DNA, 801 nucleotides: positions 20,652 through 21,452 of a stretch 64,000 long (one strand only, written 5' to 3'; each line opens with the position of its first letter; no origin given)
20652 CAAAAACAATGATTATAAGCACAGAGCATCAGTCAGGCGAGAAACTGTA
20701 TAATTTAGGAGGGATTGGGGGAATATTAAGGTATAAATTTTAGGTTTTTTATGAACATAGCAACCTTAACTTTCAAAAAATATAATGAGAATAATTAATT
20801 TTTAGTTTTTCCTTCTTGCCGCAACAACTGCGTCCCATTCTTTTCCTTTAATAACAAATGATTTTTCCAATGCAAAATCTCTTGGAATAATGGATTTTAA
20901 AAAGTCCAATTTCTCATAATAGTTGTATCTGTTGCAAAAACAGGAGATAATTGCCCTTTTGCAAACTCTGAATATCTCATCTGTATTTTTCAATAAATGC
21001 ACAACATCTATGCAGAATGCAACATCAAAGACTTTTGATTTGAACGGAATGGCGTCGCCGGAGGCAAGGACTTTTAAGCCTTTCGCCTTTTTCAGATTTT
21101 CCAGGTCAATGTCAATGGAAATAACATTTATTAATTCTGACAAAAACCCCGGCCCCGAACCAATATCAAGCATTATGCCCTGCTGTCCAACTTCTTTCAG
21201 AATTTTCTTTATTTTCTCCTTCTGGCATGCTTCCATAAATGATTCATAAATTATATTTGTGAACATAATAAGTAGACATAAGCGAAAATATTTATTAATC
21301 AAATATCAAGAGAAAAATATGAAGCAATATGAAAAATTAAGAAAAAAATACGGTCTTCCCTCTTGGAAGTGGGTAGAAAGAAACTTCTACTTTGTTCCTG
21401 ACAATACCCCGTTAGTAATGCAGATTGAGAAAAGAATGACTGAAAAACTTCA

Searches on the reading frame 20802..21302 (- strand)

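Call 30: search_protein_families(library=pfam, proteins=[window:20802-21302:-])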
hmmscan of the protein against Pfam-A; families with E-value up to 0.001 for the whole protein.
window:20802-21302:- (166 aa): 3 families
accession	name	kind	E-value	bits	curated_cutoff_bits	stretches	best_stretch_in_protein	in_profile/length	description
PF08241.18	Methyltransf_11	-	1e-09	39.3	21.2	1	45-117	1-86/95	Methyltransferase domain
PF13847.12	Methyltransf_31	-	2.7e-05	24.3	27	1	44-116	7-99/145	Methyltransferase domain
PF13649.12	Methyltransf_25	-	0.00013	23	27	1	45-116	2-91/97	Methyltransferase domain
